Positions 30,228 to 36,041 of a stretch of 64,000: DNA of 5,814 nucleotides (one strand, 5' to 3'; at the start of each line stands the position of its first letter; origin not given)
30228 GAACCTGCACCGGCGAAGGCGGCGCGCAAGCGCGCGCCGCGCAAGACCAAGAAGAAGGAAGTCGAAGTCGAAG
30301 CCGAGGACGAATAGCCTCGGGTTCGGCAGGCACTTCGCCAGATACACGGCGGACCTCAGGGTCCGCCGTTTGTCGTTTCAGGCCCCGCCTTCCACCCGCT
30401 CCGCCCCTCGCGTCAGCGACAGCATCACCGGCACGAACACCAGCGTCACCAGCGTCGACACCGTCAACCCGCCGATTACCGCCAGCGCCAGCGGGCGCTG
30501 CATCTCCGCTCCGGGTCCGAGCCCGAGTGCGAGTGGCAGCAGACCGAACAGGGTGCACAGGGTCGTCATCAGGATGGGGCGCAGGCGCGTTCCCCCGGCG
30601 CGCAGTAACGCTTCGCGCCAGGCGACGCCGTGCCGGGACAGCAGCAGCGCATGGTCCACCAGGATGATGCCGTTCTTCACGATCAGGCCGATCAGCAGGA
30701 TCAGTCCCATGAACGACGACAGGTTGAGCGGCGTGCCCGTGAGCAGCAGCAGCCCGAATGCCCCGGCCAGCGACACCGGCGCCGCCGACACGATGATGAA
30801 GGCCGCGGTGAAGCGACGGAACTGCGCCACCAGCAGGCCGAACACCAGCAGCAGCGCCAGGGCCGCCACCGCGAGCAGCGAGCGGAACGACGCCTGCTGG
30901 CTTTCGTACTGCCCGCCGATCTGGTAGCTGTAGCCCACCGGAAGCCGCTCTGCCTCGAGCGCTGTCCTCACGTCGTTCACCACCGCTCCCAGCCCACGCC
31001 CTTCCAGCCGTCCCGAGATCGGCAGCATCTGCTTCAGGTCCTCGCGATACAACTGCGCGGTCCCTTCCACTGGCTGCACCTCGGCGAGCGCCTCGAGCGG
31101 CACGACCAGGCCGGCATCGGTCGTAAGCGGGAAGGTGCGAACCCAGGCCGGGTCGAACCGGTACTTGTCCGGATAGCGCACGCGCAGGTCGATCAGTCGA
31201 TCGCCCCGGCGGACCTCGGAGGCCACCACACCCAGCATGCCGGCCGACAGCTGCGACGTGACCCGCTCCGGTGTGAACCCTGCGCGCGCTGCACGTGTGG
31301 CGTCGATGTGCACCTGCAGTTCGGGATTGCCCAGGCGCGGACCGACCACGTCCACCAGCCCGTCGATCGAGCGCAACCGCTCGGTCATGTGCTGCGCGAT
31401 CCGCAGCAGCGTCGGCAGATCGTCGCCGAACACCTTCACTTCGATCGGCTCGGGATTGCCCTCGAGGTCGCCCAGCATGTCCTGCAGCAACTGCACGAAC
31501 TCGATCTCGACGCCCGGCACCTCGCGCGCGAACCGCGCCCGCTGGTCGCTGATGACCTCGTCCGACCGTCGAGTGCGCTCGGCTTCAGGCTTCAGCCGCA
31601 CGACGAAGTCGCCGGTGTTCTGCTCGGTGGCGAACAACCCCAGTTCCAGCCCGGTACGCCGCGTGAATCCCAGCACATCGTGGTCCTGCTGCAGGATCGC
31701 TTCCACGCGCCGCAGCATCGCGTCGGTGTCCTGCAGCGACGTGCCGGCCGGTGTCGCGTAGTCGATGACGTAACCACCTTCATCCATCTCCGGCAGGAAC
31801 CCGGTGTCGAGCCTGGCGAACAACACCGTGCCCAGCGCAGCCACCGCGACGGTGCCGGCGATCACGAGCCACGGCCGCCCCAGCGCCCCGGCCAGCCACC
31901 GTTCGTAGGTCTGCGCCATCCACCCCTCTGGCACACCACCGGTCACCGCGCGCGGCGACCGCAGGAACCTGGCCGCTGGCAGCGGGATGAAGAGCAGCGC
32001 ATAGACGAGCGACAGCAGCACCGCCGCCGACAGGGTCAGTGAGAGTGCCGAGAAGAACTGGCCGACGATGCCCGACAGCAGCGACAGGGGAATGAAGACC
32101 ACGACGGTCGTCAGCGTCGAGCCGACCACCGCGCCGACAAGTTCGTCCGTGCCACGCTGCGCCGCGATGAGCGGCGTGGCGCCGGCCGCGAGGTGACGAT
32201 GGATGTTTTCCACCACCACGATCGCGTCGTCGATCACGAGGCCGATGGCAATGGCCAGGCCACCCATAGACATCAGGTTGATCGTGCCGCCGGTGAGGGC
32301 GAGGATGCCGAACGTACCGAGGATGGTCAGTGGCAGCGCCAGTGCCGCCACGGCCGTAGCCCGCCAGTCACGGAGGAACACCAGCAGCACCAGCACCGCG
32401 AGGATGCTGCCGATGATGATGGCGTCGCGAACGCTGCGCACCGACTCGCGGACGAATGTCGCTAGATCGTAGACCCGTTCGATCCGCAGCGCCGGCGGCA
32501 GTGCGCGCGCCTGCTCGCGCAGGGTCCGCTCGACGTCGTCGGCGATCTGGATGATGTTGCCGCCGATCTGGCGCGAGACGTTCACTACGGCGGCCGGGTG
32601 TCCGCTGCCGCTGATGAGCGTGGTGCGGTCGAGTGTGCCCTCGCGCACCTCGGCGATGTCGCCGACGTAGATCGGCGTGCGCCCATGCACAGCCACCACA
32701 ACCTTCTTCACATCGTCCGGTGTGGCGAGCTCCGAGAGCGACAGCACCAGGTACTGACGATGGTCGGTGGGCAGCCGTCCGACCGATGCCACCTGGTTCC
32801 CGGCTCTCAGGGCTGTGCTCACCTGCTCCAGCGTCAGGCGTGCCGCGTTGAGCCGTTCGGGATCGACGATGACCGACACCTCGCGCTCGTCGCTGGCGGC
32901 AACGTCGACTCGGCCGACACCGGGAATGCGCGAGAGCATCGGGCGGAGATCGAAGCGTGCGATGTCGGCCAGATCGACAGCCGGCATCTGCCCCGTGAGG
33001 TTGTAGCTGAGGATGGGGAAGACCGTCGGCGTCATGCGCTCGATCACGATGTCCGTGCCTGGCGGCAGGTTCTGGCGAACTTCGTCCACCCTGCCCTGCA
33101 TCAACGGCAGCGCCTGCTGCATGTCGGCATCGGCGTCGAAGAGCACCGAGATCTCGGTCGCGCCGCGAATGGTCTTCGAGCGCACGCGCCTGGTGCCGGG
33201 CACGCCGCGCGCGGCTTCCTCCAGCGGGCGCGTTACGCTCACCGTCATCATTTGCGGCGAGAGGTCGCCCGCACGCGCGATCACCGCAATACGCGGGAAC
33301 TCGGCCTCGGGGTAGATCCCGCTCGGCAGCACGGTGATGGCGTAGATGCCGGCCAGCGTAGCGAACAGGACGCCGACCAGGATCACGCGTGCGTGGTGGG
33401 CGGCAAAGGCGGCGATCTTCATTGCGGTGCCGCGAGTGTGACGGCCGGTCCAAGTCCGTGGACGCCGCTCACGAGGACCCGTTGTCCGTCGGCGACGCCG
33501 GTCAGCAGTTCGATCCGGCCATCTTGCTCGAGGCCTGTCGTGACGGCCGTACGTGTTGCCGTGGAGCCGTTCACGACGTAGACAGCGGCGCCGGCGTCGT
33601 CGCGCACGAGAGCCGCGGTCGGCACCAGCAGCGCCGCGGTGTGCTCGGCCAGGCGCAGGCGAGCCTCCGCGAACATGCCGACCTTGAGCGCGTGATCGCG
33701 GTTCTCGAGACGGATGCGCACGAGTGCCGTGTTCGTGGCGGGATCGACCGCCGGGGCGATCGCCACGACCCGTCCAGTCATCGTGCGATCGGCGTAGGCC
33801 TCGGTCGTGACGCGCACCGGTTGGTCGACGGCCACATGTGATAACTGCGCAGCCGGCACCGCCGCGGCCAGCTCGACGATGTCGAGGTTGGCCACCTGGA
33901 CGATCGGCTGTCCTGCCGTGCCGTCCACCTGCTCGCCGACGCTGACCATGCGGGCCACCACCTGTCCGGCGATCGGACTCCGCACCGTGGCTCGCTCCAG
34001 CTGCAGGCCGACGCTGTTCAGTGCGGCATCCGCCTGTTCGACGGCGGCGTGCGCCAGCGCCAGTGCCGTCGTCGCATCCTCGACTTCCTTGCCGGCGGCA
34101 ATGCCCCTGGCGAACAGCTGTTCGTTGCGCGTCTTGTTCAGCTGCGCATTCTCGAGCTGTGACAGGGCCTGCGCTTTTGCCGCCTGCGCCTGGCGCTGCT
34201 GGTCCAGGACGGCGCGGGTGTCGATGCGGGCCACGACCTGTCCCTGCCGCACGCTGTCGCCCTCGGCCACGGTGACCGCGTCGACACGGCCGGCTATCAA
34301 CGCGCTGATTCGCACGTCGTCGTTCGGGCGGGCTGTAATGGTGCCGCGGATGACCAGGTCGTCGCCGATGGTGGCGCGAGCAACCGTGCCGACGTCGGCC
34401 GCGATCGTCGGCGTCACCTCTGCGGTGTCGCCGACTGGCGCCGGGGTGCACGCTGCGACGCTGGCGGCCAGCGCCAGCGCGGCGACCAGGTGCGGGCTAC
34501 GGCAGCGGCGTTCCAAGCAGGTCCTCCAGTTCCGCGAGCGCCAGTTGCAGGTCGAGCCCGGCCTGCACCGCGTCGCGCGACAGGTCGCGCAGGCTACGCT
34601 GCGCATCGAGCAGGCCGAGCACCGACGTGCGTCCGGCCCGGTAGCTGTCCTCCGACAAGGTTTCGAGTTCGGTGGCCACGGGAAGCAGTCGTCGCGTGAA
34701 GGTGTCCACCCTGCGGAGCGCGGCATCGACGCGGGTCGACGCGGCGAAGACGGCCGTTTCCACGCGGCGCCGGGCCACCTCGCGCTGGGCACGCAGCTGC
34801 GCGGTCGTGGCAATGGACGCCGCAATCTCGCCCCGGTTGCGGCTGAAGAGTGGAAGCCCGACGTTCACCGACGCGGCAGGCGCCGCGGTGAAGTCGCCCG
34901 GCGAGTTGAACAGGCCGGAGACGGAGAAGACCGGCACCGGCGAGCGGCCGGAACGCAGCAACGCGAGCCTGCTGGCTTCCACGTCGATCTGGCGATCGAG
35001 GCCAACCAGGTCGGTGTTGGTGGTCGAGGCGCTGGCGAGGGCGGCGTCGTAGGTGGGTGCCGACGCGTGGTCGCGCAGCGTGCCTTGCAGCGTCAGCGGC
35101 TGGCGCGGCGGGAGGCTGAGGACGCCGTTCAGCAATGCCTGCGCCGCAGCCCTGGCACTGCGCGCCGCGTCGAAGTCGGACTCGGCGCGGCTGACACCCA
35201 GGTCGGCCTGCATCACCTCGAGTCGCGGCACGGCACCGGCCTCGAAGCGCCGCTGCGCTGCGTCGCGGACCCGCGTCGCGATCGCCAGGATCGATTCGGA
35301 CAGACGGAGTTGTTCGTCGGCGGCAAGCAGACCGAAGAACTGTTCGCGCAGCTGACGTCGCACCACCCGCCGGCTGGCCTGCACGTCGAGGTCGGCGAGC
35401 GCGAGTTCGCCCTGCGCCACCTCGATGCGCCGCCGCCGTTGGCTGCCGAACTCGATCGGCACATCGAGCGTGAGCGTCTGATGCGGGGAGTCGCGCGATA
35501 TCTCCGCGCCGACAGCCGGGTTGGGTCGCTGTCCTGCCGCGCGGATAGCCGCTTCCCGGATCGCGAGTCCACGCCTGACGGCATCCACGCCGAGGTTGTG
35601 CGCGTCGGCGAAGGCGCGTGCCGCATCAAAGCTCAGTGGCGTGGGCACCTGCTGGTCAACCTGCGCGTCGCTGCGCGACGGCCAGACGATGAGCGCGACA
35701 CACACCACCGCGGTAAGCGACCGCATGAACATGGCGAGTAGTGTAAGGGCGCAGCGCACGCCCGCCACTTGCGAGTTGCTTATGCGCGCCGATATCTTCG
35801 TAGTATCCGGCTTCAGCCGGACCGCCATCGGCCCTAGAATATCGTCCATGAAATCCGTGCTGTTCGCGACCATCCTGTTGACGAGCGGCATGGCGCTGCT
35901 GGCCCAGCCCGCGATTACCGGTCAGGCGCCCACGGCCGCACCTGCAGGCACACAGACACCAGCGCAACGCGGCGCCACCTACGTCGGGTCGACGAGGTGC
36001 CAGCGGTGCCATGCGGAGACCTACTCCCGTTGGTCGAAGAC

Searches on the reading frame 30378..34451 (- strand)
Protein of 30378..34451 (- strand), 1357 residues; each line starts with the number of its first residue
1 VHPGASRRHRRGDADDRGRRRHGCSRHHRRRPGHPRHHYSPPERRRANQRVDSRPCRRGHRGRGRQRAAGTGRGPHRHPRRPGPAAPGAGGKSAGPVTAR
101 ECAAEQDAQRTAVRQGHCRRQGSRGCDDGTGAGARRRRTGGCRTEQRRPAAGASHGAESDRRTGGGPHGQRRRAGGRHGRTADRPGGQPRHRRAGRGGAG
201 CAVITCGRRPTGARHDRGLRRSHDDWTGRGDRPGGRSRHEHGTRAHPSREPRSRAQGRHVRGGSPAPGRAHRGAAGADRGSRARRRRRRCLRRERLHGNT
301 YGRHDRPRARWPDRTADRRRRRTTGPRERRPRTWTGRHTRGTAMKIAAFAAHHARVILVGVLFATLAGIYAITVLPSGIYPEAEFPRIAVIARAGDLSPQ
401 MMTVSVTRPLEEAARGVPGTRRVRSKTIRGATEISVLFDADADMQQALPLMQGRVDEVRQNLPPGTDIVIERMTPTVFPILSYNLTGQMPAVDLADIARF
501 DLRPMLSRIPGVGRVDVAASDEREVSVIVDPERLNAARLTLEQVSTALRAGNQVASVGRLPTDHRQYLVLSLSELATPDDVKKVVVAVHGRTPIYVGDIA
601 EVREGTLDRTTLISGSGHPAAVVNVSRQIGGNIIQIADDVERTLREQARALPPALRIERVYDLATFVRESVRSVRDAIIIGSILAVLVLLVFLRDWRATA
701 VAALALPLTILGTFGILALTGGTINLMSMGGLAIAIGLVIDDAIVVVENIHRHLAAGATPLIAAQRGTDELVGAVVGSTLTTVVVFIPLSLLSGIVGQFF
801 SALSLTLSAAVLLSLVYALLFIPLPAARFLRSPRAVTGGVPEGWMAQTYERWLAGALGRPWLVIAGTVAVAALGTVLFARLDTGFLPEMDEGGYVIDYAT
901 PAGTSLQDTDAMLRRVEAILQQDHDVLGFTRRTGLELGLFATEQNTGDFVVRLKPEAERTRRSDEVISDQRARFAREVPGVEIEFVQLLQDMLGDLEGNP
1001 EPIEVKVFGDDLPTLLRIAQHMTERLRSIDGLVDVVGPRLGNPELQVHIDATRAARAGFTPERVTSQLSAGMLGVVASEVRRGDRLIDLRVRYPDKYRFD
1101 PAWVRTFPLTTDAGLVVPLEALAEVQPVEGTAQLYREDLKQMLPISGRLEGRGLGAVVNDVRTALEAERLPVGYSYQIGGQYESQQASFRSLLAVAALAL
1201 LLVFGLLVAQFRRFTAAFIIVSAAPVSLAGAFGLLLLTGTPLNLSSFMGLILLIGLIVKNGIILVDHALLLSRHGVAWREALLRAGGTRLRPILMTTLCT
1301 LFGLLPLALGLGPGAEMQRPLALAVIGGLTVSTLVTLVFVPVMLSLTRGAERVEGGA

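Call 67: search_protein_families(library=pfam, proteins=[window:30378-34451:-], max_evalue=0.001)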
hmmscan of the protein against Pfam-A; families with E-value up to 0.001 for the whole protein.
window:30378-34451:- (1357 aa): 3 families
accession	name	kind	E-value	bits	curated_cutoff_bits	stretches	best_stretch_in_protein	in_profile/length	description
PF00873.25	ACR_tran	-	3.9e-241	803.3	28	1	348-1345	3-1018/1021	AcrB/AcrD/AcrF family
PF03176.21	MMPL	-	2e-07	30.7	20.5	1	1156-1346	105-301/333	MMPL family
PF02355.23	SecD_SecF_C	-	3.9e-07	30.1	20.5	1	1184-1338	26-177/189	Protein export membrane protein SecD/SecF, C-terminal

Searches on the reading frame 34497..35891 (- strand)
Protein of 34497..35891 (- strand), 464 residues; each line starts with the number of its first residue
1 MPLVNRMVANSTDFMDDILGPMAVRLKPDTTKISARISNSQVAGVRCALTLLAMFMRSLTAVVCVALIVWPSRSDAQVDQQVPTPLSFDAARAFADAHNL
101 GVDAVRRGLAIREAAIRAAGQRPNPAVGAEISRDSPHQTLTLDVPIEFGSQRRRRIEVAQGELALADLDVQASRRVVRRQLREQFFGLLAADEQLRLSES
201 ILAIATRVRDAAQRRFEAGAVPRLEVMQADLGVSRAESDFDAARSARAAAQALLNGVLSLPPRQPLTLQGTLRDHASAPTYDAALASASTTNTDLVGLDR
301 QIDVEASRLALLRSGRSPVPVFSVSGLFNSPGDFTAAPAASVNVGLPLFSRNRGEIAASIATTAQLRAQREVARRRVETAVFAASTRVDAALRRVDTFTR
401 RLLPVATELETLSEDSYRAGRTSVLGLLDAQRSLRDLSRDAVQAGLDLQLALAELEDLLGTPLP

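Call 67: search_protein_families(library=pfam, proteins=[window:34497-35891:-], max_evalue=0.001)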
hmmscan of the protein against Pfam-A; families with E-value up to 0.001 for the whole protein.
window:34497-35891:- (464 aa): 1 family
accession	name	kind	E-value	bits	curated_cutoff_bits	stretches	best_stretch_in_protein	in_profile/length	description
PF02321.23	OEP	-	1.8e-44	152.2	22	2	282-460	2-187/187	Outer membrane efflux protein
